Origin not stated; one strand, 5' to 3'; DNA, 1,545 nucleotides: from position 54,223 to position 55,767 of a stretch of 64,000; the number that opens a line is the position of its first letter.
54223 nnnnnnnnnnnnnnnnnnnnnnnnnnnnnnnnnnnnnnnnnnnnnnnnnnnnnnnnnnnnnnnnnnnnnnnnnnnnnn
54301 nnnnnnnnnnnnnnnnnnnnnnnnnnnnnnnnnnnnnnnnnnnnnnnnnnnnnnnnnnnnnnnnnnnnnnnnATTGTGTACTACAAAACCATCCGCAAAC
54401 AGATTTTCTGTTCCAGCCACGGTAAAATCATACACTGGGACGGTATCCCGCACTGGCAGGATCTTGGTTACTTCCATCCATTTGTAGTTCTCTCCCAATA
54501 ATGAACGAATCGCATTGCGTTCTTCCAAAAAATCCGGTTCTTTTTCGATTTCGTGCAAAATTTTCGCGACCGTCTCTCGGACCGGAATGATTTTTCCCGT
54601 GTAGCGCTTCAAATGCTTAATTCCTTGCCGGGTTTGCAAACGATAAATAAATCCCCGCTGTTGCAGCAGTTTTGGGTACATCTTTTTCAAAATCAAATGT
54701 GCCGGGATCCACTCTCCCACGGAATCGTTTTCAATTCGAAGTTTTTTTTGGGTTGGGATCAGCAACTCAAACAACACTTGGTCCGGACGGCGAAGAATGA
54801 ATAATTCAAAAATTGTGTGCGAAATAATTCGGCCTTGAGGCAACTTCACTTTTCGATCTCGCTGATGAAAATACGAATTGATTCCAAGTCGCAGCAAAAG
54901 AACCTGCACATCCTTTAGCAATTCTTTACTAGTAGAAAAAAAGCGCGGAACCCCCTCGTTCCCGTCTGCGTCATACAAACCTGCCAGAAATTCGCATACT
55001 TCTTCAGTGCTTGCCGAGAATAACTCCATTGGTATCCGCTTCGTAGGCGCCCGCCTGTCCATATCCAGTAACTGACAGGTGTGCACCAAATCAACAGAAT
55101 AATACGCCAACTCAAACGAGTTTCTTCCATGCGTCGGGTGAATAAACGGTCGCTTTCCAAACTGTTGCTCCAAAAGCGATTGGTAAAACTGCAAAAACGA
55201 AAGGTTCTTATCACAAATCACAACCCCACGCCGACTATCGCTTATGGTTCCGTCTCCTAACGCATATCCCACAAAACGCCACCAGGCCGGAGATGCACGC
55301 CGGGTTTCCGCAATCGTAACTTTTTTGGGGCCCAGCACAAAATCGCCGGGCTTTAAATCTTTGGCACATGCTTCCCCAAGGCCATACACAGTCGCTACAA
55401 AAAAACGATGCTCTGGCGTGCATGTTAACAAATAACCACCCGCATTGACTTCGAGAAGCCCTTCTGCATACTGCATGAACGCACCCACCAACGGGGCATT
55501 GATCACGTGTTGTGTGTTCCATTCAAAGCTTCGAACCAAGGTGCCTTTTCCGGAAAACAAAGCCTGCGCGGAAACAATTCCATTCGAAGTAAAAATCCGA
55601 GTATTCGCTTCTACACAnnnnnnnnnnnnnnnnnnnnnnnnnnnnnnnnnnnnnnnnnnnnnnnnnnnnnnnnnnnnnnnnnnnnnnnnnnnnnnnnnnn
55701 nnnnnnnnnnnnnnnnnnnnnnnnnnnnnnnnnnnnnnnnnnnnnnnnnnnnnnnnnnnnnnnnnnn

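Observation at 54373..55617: Intein inside the active-site RH|S box of a XerA-like tyrosine recombinase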

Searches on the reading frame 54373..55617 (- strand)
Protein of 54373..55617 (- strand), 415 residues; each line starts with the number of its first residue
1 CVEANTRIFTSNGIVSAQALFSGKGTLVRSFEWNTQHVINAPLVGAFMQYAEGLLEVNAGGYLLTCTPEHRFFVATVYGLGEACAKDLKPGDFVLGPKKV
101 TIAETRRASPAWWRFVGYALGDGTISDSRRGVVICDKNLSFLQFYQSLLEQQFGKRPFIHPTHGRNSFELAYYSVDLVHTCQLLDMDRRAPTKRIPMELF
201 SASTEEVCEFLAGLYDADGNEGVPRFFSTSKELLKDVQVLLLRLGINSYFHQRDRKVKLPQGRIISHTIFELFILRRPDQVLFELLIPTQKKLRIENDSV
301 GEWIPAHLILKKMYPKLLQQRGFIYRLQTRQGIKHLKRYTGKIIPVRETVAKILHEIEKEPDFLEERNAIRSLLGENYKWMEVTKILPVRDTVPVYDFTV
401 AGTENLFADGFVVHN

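Call 4: search_protein_families(library=pfam, proteins=[window:54373-55617:-], max_evalue=0.01)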
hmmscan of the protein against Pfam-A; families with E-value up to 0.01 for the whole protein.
window:54373-55617:- (415 aa): 2 families
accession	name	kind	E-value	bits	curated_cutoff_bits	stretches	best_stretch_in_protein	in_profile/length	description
PF14528.11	LAGLIDADG_3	-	9.8e-18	64.6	22.5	2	206-266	2-70/82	LAGLIDADG-like domain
PF14890.11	Intein_splicing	-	6.8e-14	52.4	35.8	1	44-415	38-155/155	Intein splicing domain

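Call 5: search_protein_families(library=ncbifam, proteins=[window:54373-55617:-], max_evalue=0.01)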
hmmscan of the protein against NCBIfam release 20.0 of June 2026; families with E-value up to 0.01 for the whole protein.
window:54373-55617:- (415 aa): 11 families
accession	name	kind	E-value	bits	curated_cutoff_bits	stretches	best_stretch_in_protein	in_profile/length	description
NF005852.0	PRK07773.1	equivalog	1.2e-15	56.9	780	1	188-415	593-826/886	replicative DNA helicase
NF011418.0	PRK14845.1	equivalog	2.1e-11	42.3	756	1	39-367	79-379/1049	translation initiation factor IF-2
NF006207.0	PRK08332.1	equivalog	2e-08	32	2400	1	61-256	956-1149/1684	vitamin B12-dependent ribonucleotide reductase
NF011491.0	PRK14898.1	equivalog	1.6e-07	29.8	783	1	115-415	248-543/860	DNA-directed RNA polymerase subunit A''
NF011303.0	PRK14715.1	equivalog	3.9e-07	27.5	1585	1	114-252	1122-1264/1627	DNA-directed DNA polymerase II large subunit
TIGR01443.1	intein_Cterm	domain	6.1e-07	29.5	15.6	1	394-415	1-23/24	intein C-terminal splicing region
NF007072.0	PRK09519.1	equivalog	9.9e-07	27.5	1024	1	41-261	294-523/790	intein-containing recombinase RecA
NF038098.1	GyrA_w_intein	exception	2.8e-06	25.5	1850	1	59-415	180-537/1232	intein-containing DNA gyrase subunit A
NF045703.1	rSAM_Tes_intein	exception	6e-05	21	1700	1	110-284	369-542/1040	tetraether lipid synthase Tes, intein-containing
TIGR01445.1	intein_Nterm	domain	6.6e-05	23.8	24.5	1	1-74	1-83/83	intein N-terminal splicing region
NF003159.0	PRK04132.1-4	equivalog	0.0021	16.1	999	0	61-219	131-277/852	replication factor C small subunit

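Call 27: search_solved_structures(query=window:54373-55617:-, show_alignments=1)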
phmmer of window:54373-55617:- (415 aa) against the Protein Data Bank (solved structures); distinct sequences matched with E-value up to 0.001: 1.
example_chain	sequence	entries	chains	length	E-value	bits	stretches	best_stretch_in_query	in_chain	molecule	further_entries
1dq3_A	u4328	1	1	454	4.7e-06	28.9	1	57-256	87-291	ENDONUCLEASE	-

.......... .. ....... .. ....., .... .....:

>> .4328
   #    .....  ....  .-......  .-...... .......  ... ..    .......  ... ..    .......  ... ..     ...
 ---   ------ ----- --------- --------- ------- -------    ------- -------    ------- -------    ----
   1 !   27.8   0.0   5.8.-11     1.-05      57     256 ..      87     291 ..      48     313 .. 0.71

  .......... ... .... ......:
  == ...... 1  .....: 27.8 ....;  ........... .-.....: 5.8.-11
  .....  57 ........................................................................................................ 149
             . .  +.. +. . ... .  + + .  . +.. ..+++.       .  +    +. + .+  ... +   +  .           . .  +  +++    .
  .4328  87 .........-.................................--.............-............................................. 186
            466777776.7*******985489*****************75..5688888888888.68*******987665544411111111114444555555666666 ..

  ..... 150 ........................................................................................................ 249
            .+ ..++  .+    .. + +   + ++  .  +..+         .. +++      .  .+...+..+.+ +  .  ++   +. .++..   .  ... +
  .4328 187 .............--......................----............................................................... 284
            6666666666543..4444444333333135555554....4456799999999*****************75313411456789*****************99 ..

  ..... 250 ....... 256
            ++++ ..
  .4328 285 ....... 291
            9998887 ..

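Call 31: find_related_loci(query=A1, collection=genome_contigs, flank=3000)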
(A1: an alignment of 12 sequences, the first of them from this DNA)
Query A1 (415 aa) in genome_contigs; peptide patterns used: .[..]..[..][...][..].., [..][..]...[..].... (x = any residue, [..] = any of these).
599 stretches matched a pattern (row limit reached: there are more); 163 encode a relative of the query (tblastn E <= 1e-3); the best 80 are kept; 80 distinct loci.
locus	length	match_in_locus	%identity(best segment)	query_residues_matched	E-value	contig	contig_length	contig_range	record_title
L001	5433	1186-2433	60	1-415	9e-166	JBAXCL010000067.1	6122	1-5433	MAG: archaeon isolate ELA192 MAG192_67, whole genome shotgun sequence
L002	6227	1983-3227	58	1-415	5e-163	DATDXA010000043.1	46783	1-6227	MAG TPA_asm: archaeon isolate SMAG_U8126 k141_1142739, whole genome shotgun sequence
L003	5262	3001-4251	53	1-415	2e-140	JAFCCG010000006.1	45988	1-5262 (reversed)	MAG: Chloroflexi bacterium isolate AB_1215_Bin_59 AB_1215_Bin_59.fna_scaffold_1335, whole genome shotgun sequence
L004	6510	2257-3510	44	1-415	1e-109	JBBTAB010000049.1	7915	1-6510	MAG: Nanoarchaeota archaeon isolate H43-bin082_1 H43_bin082_1_000000000049, whole genome shotgun sequence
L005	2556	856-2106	45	1-415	1e-112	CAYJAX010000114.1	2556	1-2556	MAG TPA_asm: Candidatus Woesearchaeota archaeon isolate ERP119705_co9_178 genome assembly, contig: NODE_90384_length_255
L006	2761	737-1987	39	1-415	5e-100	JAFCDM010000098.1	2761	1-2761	Candidatus Pacearchaeota archaeon isolate Meg19_1012_Bin_465 Meg19_1012_Bin_465_scaffold_229928, whole genome shotgun se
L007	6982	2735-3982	40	1-415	8e-97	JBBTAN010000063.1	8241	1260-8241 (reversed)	MAG: Nanoarchaeota archaeon isolate H43-bin069_1 H43_bin069_1_000000000063, whole genome shotgun sequence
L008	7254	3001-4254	42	1-415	9e-97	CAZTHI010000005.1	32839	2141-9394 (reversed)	MAG TPA_asm: uncultured Gammaproteobacteria bacterium isolate binchicken_co387_486 genome assembly, contig: NODE_880_len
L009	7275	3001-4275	42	1-415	5e-96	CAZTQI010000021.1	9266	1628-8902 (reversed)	MAG TPA_asm: uncultured Candidatus Saccharibacteria bacterium isolate SRP272421_co1_226 genome assembly, contig: NODE_25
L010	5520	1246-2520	39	1-415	2e-95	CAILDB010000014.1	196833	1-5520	uncultured bacterium isolate MJ130729B_bin-744 genome assembly, contig: bin-744:14/29, whole genome shotgun sequence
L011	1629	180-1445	43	1-415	2e-101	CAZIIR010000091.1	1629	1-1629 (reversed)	MAG TPA_asm: uncultured Candidatus Saccharibacteria bacterium isolate SRP286056_co2_287 genome assembly, contig: NODE_14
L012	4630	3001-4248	39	1-415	2e-94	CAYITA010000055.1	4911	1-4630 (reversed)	MAG TPA_asm: Candidatus Woesearchaeota archaeon isolate ERP119705_co5_89 genome assembly, contig: NODE_24286_length_4911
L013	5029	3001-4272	40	1-415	2e-92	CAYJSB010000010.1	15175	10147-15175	MAG TPA_asm: uncultured Candidatus Saccharibacteria bacterium isolate ERP125453_co1_310 genome assembly, contig: NODE_40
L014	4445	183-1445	40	1-415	2e-91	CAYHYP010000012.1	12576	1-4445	MAG TPA_asm: uncultured Gammaproteobacteria bacterium isolate ERP119705_co16_27 genome assembly, contig: NODE_4009_lengt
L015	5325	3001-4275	38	1-415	4e-89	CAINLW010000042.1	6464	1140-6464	uncultured bacterium isolate MJ-time_bin-8470 genome assembly, contig: bin-8470:42/64, whole genome shotgun sequence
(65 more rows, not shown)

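Call 32: search_protein_representatives(protein=window:54373-55617:-)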
Query: 415 residues. Proteins with E-value up to 0.001 (for the whole library): 2024; up to 1e-10: 240; up to 1e-30: 28. The best 150 are listed.
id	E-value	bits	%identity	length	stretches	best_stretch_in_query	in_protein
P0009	4.5e-155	533.0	60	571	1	1-415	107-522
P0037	1.5e-111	389.6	99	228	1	237-415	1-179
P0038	1.2e-88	314.2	44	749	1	1-415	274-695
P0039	2.0e-85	303.5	44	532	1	1-415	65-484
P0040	1.4e-81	290.9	39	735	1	1-415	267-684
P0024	3.0e-80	286.5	40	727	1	1-415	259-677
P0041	3.0e-79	283.2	38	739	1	1-415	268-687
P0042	2.3e-77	277.0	39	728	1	1-415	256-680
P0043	3.0e-76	273.4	42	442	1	53-415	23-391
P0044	1.2e-75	271.4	39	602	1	1-415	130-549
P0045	9.2e-73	261.9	36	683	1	1-415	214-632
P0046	2.0e-71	257.4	36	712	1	1-415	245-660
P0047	2.2e-71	257.3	39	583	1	1-415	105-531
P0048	4.3e-67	243.2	35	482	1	1-415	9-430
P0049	5.6e-67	242.8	40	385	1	85-415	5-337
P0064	7.1e-29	117.3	27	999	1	1-415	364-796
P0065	8.4e-29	117.1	35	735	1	53-415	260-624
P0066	1.1e-28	116.6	33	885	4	1-222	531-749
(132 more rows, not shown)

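Call 48: predict_structure(alignment_id=A1)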
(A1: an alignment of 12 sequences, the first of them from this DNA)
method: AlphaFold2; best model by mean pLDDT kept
length: 415 residues; sequences in the alignment: 12
mean_pLDDT: 92.5   pTM: 0.91
mean pLDDT of the five models: 92.5, 91.6, 91.4, 91.0, 90.5
residues with pLDDT >= 90: 336; 70-90: 74; 50-70: 5; < 50: 0
segments of 3 or more residues with pLDDT < 50: none
pLDDT, mean of each block of 10 residues (from residue 1): 95 94 86 91 93 94 95 95 96 95 93 95 90 93 95 90 91 92 90 93 97 94 93 96 95 87 89 93 96 83 92 92 90 91 91 93 93 92 94 93 94 88
secondary structure, 60 per line:
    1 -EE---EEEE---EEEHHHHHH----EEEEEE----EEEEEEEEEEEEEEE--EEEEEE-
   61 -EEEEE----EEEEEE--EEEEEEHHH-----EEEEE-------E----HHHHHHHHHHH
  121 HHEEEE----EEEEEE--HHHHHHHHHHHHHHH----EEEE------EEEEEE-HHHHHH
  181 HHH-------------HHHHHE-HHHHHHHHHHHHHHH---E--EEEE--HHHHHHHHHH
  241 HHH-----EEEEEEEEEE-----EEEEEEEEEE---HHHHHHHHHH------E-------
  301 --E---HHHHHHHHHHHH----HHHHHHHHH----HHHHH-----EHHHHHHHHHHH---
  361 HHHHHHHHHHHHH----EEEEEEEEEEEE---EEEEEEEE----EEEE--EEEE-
elements in order: E7-10 E14-16 H17-22 E27-32 E37-51 E54-59 E62-66 E71-76 E79-84 E93-97 H110-122 E123-126 E131-136 H139-153 E158-161 E168-173 H175-183 H197-201 H204-218 E225-228 H231-243 E249-258 E264-273 H277-286 H307-318 H323-331 H336-340 H347-357 H361-373 E378-389 E393-400 E405-408 E411-414

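Call 50: fold_search(model_id=the predicted structure, library=pdb)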
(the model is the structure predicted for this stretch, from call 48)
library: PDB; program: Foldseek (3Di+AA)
matches with E <= 10: 584; with E <= 0.001: 92
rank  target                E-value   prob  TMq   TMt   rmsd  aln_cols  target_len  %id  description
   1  7qss                  2.9e-26  1.00  0.68  0.66   6.1       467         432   20  Crystal structure of homing endonuclease-associated TliVMA intein (C1A) (released 2022-03-30)
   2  1dq3                  1.2e-23  1.00  0.62  0.57   7.9       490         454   18  CRYSTAL STRUCTURE OF AN ARCHAEAL INTEIN-ENCODED HOMING ENDONUCLEASE PI-PFUI (released 2000-07-05)
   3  7qsu                  1.3e-22  1.00  0.64  0.72   6.3       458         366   17  Crystal structure of homing endonuclease-associated TliVMA intein (C1A, d333-339) (released 2022-03-30)
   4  7qst                  4.6e-19  1.00  0.58  0.66   7.0       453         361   16  Crystal structure of homing endonuclease-associated PhoVMA intein (C1A) (released 2022-03-30)
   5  2cw7                  6.9e-17  1.00  0.67  0.54   5.9       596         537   12  Crystal structure of intein homing endonuclease II (released 2006-04-18)
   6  1vde_B                1.0e-11  1.00  0.50  0.49   8.2       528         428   10  PI-SCEI, A HOMING ENDONUCLEASE WITH PROTEIN SPLICING ACTIVITY (released 1998-04-08)
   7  1vde_A                3.8e-11  1.00  0.50  0.49   8.8       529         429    9  PI-SCEI, A HOMING ENDONUCLEASE WITH PROTEIN SPLICING ACTIVITY (released 1998-04-08)
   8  1ef0_A                4.0e-11  1.00  0.48  0.47   9.0       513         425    9  CRYSTAL STRUCTURE OF PI-SCEI MINIPRECURSOR (released 2000-06-07)
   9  1dfa                  7.4e-11  1.00  0.48  0.49   8.2       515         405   10  CRYSTAL STRUCTURE OF PI-SCEI IN C2 SPACE GROUP (released 1999-12-08)
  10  1lws_A                1.4e-10  1.00  0.48  0.47  10.3       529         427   10  Crystal structure of the intein homing endonuclease PI-SceI bound to its recognition sequence (released 2002-09-27)
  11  1lwt_A                2.2e-09  1.00  0.47  0.44   9.8       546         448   10  Crystal structure of the intein homing endonuclease PI-SceI bound to its substrate DNA (Ca2+ free) (released 2002-09-27)
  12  1um2_B                4.4e-09  1.00  0.50  0.49   8.1       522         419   10  Crystal Structure of the Vma1-Derived Endonuclease with the Ligated Extein Segment (released 2004-09-22)
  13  1jva_B                5.1e-09  1.00  0.49  0.47   8.1       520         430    8  CRYSTAL STRUCTURE OF THE VMA1-DERIVED ENDONUCLEASE BEARING THE N AND C EXTEIN PROPEPTIDES (released 2002-08-29)
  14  1um2_A                4.7e-08  1.00  0.46  0.46   8.7       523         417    9  Crystal Structure of the Vma1-Derived Endonuclease with the Ligated Extein Segment (released 2004-09-22)
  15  1jva_A                4.9e-08  1.00  0.45  0.44   9.4       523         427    9  CRYSTAL STRUCTURE OF THE VMA1-DERIVED ENDONUCLEASE BEARING THE N AND C EXTEIN PROPEPTIDES (released 2002-08-29)
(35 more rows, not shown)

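Call 57: find_related_loci(query=A1, collection=viral_contigs, flank=4000)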
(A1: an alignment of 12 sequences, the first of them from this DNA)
Query A1 (415 aa) in viral_contigs; peptide patterns used: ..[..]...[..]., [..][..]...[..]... (x = any residue, [..] = any of these).
194 stretches matched a pattern; 6 encode a relative of the query (tblastn E <= 1e-3); 6 distinct loci.
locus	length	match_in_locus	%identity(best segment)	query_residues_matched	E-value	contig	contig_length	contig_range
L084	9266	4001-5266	34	1-415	4e-81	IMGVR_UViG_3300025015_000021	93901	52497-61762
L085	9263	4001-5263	27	1-415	2e-33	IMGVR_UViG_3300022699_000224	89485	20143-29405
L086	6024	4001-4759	26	1-246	6e-12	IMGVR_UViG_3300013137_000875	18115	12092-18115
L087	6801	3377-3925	24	85-261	3e-9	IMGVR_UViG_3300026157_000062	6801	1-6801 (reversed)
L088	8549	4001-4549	24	85-261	4e-9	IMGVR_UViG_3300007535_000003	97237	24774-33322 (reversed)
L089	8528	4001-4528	27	64-241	9e-9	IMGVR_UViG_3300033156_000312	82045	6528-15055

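Call 58: search_dna_similar(query=window:54373-55617:-, collection=phages, mode=protein, max_rows=15)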
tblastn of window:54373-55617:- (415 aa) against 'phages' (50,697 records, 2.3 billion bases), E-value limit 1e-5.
Records with a match: 3; places in all: 3; records where one place covers at least 80% of the query: 0.
Best place of each record, by identity: <60% 3.
By first word of the organism name: Aeromonas 3.
By host as written in the record: Aeromonas hydrophila ATCC 7966 3.
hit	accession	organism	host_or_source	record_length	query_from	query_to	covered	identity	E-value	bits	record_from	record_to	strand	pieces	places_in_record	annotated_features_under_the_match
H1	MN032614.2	Aeromonas phage PS1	Aeromonas hydrophila ATCC 7966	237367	1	312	75%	26.0%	5e-7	58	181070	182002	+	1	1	putative thymidylate synthase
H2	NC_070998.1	Aeromonas phage PS1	Aeromonas hydrophila ATCC 7966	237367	1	312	75%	26.0%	5e-7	58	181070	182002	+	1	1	thymidylate synthase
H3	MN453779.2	Aeromonas phage PS2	Aeromonas hydrophila ATCC 7966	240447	1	312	75%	26.0%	5e-7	58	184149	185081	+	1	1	putative thymidylate synthase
